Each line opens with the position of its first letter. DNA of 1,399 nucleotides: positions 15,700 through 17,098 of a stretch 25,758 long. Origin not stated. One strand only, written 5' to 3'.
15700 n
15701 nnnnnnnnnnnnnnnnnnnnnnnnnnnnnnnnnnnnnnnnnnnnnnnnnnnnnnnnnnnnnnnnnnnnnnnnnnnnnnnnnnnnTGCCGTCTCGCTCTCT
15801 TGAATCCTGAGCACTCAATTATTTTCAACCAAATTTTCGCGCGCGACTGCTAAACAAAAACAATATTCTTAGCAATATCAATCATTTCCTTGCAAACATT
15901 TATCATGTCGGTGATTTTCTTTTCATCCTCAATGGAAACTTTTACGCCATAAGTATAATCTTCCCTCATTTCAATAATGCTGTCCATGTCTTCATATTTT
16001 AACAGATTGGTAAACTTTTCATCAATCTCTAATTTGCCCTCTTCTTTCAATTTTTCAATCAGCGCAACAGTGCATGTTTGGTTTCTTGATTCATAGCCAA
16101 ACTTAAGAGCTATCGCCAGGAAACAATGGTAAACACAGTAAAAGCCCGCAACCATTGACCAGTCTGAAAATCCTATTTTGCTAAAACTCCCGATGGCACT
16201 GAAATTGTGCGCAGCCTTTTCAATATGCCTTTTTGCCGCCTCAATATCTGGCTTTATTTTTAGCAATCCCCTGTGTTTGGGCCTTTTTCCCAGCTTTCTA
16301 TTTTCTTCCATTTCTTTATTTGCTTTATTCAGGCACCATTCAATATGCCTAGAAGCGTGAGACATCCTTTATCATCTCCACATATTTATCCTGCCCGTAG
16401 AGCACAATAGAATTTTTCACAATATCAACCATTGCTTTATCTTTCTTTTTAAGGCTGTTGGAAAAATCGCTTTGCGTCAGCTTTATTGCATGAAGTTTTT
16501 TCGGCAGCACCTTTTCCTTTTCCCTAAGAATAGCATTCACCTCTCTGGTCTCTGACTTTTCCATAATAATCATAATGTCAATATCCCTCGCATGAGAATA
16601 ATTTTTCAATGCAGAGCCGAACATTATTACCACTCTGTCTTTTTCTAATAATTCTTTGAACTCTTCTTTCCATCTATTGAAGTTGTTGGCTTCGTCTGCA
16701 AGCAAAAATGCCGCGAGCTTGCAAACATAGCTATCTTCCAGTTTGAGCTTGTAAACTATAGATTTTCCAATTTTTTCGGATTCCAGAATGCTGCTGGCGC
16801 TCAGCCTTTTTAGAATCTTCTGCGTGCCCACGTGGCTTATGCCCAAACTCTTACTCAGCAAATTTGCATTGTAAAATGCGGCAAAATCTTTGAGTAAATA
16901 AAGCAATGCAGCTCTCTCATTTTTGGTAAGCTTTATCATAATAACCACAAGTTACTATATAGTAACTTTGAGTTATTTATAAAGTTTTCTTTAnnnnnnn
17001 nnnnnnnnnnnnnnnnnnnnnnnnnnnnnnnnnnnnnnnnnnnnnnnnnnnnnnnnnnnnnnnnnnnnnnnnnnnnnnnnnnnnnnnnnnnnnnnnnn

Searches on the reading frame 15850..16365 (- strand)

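Call 16: search_protein_families(library=pfam, proteins=[window:15850-16365:-], max_evalue=0.001)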
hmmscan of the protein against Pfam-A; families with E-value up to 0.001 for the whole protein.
window:15850-16365:- (171 aa): 1 family
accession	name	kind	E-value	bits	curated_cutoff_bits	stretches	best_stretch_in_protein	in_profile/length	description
PF05168.19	HEPN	-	3.2e-06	27.7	22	1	45-167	2-116/117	HEPN domain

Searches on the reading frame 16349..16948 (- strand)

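Call 16: search_protein_families(library=pfam, proteins=[window:16349-16948:-], max_evalue=0.001)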
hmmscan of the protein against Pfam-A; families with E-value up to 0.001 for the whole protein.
window:16349-16948:- (199 aa): 2 families
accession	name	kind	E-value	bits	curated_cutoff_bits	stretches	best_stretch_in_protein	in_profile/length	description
PF18765.7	Polbeta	-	1.2e-06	29.1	26.9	1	96-188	2-92/93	Polymerase beta, Nucleotidyltransferase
PF01909.29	NTP_transf_2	-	2.6e-05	25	21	1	94-179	5-88/93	Nucleotidyltransferase domain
